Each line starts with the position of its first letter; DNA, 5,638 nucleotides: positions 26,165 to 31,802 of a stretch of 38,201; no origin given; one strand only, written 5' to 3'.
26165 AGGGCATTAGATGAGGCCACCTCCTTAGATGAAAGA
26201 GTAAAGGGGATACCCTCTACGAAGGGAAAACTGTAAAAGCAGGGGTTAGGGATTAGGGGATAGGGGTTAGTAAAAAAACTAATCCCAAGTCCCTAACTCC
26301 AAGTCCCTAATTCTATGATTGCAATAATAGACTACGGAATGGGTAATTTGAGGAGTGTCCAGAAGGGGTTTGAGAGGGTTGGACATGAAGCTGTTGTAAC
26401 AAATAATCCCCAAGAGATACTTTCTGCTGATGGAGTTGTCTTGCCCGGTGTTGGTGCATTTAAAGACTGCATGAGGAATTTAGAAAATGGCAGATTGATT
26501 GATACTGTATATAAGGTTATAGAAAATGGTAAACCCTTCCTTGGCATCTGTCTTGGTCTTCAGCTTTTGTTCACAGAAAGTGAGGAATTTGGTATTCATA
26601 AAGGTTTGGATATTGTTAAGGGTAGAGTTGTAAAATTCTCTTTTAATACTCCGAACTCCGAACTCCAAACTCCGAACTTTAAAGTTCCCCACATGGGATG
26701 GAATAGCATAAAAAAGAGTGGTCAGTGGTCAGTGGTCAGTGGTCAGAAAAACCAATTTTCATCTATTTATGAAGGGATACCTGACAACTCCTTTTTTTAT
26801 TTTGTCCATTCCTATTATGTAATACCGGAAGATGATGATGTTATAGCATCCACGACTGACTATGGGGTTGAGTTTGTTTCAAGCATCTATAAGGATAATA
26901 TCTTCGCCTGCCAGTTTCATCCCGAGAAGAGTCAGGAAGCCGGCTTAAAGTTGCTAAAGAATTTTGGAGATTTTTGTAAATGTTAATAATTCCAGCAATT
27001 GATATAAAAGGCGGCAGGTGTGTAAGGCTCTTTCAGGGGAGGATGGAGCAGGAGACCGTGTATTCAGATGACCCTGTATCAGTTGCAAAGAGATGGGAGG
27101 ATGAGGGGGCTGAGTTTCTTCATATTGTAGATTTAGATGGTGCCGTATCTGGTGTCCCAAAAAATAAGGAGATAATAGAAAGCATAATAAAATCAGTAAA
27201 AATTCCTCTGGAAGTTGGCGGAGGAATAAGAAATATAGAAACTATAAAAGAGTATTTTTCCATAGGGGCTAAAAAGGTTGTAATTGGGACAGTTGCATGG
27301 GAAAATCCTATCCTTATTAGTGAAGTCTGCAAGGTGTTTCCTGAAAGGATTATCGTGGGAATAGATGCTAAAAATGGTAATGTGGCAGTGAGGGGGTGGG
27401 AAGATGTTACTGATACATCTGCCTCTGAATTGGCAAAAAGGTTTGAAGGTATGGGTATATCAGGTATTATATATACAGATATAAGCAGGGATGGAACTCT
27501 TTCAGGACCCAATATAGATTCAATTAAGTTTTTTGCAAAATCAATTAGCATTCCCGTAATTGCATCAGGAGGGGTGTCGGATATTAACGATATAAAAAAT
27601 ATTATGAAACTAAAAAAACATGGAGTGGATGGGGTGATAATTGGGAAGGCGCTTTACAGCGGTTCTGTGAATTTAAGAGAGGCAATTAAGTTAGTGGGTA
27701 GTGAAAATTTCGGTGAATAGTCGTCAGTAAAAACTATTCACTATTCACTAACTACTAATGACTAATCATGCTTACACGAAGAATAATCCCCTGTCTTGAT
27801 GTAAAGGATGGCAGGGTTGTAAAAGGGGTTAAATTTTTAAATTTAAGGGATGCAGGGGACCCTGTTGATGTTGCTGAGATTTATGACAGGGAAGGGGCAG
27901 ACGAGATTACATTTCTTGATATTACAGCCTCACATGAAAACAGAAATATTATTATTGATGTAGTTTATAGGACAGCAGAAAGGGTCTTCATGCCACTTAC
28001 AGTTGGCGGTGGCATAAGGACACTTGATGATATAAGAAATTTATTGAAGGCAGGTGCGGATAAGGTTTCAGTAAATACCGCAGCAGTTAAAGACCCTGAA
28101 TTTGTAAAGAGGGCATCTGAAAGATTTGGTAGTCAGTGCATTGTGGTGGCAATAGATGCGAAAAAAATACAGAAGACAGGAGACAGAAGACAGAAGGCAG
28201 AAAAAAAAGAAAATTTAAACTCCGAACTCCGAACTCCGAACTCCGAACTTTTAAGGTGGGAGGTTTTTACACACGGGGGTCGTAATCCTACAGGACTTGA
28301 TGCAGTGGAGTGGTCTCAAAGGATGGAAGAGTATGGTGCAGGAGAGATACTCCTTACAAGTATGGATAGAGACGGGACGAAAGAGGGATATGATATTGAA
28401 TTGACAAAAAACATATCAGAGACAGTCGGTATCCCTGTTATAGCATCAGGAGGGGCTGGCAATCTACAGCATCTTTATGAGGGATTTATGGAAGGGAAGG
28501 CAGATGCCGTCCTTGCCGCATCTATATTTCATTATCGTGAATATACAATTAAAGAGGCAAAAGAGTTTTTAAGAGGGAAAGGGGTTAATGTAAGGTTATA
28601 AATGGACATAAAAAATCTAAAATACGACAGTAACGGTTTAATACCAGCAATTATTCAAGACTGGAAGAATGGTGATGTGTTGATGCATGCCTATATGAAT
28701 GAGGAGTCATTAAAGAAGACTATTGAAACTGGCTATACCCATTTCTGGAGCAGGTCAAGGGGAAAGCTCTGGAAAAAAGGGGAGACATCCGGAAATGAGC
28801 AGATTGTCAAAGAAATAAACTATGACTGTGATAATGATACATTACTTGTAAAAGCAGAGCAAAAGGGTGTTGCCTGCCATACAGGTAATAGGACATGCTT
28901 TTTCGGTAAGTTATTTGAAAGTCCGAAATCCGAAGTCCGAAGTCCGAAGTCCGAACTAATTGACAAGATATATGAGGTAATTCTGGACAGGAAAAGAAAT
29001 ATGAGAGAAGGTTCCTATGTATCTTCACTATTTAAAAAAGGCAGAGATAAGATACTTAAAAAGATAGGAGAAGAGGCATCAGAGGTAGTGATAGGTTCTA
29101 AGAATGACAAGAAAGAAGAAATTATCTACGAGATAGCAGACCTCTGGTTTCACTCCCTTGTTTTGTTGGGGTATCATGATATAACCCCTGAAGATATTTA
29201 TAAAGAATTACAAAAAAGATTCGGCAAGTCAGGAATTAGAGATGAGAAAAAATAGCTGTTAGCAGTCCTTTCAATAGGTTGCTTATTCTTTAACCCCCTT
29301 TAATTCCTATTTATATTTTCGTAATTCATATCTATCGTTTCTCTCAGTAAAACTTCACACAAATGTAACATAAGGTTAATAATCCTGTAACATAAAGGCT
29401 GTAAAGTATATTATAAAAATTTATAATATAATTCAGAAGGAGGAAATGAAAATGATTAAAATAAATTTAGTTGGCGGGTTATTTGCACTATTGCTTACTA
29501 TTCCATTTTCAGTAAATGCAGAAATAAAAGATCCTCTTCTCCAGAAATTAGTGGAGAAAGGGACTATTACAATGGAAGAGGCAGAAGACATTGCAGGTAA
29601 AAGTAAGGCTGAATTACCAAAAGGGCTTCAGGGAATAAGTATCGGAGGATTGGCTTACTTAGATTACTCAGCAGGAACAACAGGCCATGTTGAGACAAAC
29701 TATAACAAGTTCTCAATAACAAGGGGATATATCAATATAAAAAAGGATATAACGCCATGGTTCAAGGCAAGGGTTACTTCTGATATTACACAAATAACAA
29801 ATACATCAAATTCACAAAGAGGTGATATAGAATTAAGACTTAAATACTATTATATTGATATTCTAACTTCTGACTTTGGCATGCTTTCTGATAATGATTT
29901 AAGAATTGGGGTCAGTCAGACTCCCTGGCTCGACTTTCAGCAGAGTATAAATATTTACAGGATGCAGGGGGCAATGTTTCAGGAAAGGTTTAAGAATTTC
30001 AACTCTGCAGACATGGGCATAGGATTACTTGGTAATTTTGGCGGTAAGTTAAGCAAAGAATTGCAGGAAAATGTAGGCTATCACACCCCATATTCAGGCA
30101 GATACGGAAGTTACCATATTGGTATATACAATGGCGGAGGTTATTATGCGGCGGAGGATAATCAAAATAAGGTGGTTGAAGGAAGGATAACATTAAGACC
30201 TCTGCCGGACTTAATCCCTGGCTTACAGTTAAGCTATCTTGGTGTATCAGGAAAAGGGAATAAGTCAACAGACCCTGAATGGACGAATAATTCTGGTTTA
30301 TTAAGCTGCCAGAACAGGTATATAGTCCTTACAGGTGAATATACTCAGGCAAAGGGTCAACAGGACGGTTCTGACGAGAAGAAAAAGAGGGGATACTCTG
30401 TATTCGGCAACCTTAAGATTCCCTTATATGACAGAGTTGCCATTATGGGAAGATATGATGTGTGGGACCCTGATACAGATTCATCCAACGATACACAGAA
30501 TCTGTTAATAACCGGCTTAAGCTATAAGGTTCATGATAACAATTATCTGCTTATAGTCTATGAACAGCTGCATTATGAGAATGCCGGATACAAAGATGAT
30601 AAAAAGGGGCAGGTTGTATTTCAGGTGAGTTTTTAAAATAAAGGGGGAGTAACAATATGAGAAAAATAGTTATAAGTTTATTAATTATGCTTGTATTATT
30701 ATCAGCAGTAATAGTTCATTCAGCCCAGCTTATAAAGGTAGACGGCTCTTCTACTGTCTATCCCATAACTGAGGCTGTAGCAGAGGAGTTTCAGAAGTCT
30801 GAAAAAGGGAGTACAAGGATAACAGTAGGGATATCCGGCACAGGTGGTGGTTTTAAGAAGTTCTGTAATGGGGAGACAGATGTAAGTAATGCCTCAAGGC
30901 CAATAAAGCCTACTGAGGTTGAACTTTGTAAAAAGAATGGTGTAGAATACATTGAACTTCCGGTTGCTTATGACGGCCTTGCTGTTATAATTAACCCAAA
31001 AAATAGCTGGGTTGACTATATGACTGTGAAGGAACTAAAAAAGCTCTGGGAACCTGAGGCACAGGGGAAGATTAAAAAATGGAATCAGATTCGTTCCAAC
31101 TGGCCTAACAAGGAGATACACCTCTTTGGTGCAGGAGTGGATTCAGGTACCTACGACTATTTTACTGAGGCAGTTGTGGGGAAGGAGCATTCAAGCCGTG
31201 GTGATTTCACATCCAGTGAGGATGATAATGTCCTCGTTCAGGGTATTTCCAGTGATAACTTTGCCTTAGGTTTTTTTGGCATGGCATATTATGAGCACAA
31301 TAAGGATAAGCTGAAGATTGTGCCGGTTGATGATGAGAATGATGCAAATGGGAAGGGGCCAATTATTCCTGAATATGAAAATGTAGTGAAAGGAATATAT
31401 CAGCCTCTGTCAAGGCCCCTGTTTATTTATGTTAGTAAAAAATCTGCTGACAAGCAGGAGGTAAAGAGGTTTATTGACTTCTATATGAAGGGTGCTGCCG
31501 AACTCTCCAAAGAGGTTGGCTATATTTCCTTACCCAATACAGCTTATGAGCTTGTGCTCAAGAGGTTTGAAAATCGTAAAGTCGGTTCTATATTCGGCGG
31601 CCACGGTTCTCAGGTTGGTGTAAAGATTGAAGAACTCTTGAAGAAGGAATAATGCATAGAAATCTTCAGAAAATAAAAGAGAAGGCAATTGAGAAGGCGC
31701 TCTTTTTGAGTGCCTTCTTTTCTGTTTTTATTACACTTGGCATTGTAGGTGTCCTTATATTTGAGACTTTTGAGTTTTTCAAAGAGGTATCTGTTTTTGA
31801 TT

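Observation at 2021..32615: STRR-like degenerate heptamer/octamer arrays, usually as inverted pairs, fill almost every intra-operon spacer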

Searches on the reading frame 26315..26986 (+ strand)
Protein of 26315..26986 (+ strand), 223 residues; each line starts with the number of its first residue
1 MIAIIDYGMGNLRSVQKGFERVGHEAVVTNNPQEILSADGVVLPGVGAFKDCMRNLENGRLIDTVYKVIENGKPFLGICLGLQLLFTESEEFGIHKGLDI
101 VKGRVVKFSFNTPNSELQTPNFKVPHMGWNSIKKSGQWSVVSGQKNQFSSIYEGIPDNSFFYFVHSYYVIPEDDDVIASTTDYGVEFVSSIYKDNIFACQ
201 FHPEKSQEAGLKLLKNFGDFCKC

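Call 15: search_protein_families(library=pfam, proteins=[window:26315-26986:+])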
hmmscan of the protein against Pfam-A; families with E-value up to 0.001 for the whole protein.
window:26315-26986:+ (223 aa): 4 families
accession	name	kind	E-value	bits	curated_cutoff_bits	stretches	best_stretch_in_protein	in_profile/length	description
PF00117.34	GATase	-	9.9e-24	84.5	22.8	1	4-217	2-186/190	Glutamine amidotransferase class-I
PF01174.25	SNO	-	1.9e-08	34.8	27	1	10-110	6-105/188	SNO glutamine amidotransferase family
PF07722.19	Peptidase_C26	-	2.4e-06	27.9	20.5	0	65-85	98-118/219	Peptidase C26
PF07685.20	GATase_3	-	8e-05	22.8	27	1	28-90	30-93/196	CobB/CobQ-like glutamine amidotransferase domain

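Call 59: search_solved_structures(query=window:26315-26986:+, show_alignments=1, max_evalue=1e-20)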
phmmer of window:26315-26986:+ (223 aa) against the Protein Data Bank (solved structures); distinct sequences matched with E-value up to 1e-20: 8.
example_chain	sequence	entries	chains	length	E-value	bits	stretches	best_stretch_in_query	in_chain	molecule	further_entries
4gud_A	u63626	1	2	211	3.4e-36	128.3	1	2-218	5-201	Imidazole glycerol phosphate synthase subunit HisH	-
1ka9_H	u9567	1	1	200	2.5e-30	109.1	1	4-214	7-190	imidazole glycerol phosphate synthase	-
1gpw_B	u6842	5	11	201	3.1e-29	105.6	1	2-216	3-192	AMIDOTRANSFERASE HISH | IMIDAZOLE GLYCEROL PHOSPHATE SYNTHASE SUBUNIT HISH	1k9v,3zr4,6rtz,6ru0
1kxj_A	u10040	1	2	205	3.4e-29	105.5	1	2-216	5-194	Amidotransferase hisH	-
6ymu_B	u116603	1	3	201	1.7e-28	103.2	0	2-110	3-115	Imidazole glycerol phosphate synthase subunit HisH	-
7ac8_B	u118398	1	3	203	5.8e-28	101.4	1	2-216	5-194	Imidazole glycerol phosphate synthase subunit HisH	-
2wjz_B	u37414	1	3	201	2.7e-27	99.2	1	2-216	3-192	IMIDAZOLE GLYCEROL PHOSPHATE SYNTHASE SUBUNIT HISH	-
1jvn_A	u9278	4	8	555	3.9e-25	92.2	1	2-217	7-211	BIFUNCTIONAL HISTIDINE BIOSYNTHESIS PROTEIN HISHF | Imidazole glycerol phosphate synthase hisHF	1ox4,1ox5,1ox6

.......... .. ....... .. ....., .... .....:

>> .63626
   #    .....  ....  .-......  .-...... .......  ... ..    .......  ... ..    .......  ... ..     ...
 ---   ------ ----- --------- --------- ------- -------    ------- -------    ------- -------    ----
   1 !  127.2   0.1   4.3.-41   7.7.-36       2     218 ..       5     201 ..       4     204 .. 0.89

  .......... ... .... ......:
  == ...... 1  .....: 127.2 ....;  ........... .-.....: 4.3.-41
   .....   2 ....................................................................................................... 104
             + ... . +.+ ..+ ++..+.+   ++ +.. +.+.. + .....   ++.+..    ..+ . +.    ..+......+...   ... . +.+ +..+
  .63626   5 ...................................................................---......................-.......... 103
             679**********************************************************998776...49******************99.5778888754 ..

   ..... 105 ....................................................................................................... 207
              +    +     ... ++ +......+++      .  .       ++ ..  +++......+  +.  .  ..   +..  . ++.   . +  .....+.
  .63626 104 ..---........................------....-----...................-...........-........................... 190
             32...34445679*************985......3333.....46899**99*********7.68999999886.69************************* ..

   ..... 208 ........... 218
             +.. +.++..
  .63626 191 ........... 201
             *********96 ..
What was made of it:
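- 26646..26748 (+): Two arrays inside hisH: ACTCCGA x4.4 (26646-26678) and AGTGGTC x4.3 (26715-26748). They are not complementary to each other. They map to positions where solved HisH structures have shorter loops (call 59).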

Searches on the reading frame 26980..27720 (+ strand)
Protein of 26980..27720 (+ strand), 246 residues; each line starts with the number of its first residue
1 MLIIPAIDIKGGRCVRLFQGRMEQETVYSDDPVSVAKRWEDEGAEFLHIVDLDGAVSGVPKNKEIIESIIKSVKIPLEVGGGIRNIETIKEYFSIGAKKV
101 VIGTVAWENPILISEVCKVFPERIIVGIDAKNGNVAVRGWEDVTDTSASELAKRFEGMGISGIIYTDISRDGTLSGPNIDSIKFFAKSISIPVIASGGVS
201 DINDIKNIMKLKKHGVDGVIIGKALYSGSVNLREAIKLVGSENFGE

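Call 15: search_protein_families(library=pfam, proteins=[window:26980-27720:+])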
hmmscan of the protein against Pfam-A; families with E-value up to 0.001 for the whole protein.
window:26980-27720:+ (246 aa): 7 families
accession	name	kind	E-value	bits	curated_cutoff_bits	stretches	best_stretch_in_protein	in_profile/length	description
PF00977.27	His_biosynth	-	8.4e-86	287.5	23.6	1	3-230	2-227/228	Histidine biosynthesis protein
PF01207.24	Dus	-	3.1e-14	53.2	20.4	2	147-227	139-219/311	Dihydrouridine synthase (Dus)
PF03060.21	NMO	-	6.2e-08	32.8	28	0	186-225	189-225/331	Nitronate monooxygenase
PF05690.20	ThiG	-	1.2e-07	31.8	23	0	28-105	129-206/247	Thiazole biosynthesis protein ThiG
PF01884.23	PcrB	-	4.6e-06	26.7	23.9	1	55-116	161-222/226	PcrB family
PF02581.23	TMP-TENI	-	0.00021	21.2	27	0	162-224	123-179/180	Thiamine monophosphate synthase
PF04309.18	G3P_antiterm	-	0.00091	19.1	27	0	180-211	129-160/173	Glycerol-3-phosphate responsive antiterminator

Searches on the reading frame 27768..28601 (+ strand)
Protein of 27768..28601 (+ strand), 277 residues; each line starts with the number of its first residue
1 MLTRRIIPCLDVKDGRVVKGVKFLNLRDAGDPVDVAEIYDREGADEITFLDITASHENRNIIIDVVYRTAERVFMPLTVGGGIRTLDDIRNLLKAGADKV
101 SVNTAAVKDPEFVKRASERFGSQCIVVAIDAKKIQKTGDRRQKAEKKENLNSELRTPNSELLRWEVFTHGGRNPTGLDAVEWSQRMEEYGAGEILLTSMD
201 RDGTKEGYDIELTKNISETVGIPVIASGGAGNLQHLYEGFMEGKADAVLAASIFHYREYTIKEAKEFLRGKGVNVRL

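Call 15: search_protein_families(library=pfam, proteins=[window:27768-28601:+])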
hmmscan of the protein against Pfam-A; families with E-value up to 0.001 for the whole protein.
window:27768-28601:+ (277 aa): 7 families
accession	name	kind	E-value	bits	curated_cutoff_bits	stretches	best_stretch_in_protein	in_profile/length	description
PF00977.27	His_biosynth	-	5.7e-89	297.9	23.6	1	5-259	1-227/228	Histidine biosynthesis protein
PF02581.23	TMP-TENI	-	2e-05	24.4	27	0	39-105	111-179/180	Thiamine monophosphate synthase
PF01207.24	Dus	-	5.1e-05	23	20.4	0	33-125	141-240/311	Dihydrouridine synthase (Dus)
PF05690.20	ThiG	-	0.00012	22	23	0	70-116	171-217/247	Thiazole biosynthesis protein ThiG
PF04309.18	G3P_antiterm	-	0.00013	21.9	27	0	62-104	127-169/173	Glycerol-3-phosphate responsive antiterminator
PF03060.21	NMO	-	0.00037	20.4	28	0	209-245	181-217/331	Nitronate monooxygenase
PF01180.27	DHO_dh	-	0.00068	19.3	27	0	60-115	224-282/291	Dihydroorotate dehydrogenase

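Call 58: search_solved_structures(query=window:27768-28601:+, show_alignments=1, max_evalue=1e-30)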
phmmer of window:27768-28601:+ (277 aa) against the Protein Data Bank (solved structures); distinct sequences matched with E-value up to 1e-30: 40.
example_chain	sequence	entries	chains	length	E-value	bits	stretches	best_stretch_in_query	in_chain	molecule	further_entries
4evz_A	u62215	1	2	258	1.7e-106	358.9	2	1-134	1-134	HisF-LUCA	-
1ka9_F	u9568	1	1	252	3.9e-92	311.8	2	2-132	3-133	imidazole glycerol phosphate synthase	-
1h5y_A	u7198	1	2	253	4.1e-79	269.1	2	3-132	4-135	HISF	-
2wjz_A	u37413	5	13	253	1.6e-78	267.2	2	1-135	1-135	IMIDAZOLE GLYCEROL PHOSPHATE SYNTHASE HISF | IMIDAZOLE GLYCEROL PHOSPHATE SYNTHASE SUBUNIT HISF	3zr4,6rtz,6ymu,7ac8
2a0n_A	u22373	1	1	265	1.9e-78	266.9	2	1-135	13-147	Imidazole glycerol phosphate synthase subunit hisF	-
1thf_D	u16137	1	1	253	2.8e-78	266.4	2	1-135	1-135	HISF PROTEIN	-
1vh7_A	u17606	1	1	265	3.4e-78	266.1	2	1-135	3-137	Imidazole glycerol phosphate synthase subunit hisF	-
7qc3_A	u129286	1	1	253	4.2e-78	265.8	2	2-135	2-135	Imidazole glycerol phosphate synthase subunit HisF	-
1gpw_A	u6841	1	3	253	6.3e-78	265.2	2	1-135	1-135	HISF PROTEIN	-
6ru0_A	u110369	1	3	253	1e-77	264.5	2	1-135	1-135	Imidazole glycerol phosphate synthase subunit HisF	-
8s8r_D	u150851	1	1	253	4.2e-77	262.5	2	1-135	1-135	Imidazole glycerol phosphate synthase subunit HisF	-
6vdg_A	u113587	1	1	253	4.7e-77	262.3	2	1-135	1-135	Imidazole glycerol phosphate synthase subunit HisF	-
8s8s_A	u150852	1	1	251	6.7e-77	261.9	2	2-135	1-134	Imidazole glycerol phosphate synthase subunit HisF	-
5tql_A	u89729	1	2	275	2.9e-76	259.8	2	2-135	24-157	Imidazole glycerol phosphate synthase subunit HisF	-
4ewn_D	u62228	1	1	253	4.7e-76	259.1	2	1-135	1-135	Imidazole glycerol phosphate synthase subunit HisF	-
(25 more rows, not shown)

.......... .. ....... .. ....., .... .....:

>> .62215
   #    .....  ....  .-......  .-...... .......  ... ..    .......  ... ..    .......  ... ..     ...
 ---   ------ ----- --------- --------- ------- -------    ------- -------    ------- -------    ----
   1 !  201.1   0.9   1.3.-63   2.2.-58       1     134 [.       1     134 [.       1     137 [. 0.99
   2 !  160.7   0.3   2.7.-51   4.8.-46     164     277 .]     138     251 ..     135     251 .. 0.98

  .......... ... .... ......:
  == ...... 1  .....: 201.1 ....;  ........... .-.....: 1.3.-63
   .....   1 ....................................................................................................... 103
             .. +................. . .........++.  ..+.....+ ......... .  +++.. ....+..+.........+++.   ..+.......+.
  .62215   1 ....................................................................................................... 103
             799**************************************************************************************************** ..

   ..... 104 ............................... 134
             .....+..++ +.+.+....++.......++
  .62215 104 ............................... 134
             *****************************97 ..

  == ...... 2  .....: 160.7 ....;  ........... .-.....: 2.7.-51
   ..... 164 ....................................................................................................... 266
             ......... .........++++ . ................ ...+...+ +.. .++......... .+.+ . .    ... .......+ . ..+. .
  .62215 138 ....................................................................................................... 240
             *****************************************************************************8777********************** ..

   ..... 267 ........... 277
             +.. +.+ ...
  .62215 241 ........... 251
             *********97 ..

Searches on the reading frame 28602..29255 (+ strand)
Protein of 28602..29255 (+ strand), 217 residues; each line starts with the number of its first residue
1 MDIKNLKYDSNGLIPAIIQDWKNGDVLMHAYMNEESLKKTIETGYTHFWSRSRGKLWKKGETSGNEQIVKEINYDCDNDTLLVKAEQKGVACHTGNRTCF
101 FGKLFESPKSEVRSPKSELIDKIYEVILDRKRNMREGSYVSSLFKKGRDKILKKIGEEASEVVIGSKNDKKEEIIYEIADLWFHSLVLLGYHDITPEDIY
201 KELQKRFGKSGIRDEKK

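Call 56: search_protein_families(library=pfam, proteins=[window:28602-29255:+], max_evalue=0.00001)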
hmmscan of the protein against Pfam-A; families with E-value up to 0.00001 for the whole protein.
window:28602-29255:+ (217 aa): 2 families
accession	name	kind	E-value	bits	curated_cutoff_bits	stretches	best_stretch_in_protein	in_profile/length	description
PF01502.23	PRA-CH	-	5.8e-36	122.6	27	1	28-101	1-74/74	Phosphoribosyl-AMP cyclohydrolase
PF01503.22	PRA-PH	-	4.4e-20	72.3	21.3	1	122-206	3-85/86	Phosphoribosyl-ATP pyrophosphohydrolase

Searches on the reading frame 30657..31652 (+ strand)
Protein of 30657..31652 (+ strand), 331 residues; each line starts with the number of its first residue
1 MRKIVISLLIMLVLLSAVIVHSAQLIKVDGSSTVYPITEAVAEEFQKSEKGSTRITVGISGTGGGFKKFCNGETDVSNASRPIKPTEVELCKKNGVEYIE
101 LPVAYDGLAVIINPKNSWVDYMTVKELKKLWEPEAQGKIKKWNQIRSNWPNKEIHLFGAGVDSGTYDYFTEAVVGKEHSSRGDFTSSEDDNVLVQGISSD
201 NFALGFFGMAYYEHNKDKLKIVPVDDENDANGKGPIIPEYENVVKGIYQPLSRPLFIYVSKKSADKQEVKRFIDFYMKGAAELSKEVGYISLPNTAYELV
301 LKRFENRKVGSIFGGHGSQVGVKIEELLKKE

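Call 56: search_protein_families(library=pfam, proteins=[window:30657-31652:+], max_evalue=0.00001)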
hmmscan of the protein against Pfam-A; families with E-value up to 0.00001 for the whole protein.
window:30657-31652:+ (331 aa): 3 families
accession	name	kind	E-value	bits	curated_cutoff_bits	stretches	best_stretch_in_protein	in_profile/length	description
PF12849.12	PBP_like_2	-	8.2e-38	131.1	27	1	24-277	8-264/267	PBP superfamily domain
PF12727.12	PBP_like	-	5e-11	42.6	27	1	43-276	2-192/193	PBP superfamily domain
PF01547.30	SBP_bac_1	-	5e-08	33.7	26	1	35-276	7-300/307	Bacterial extracellular solute-binding protein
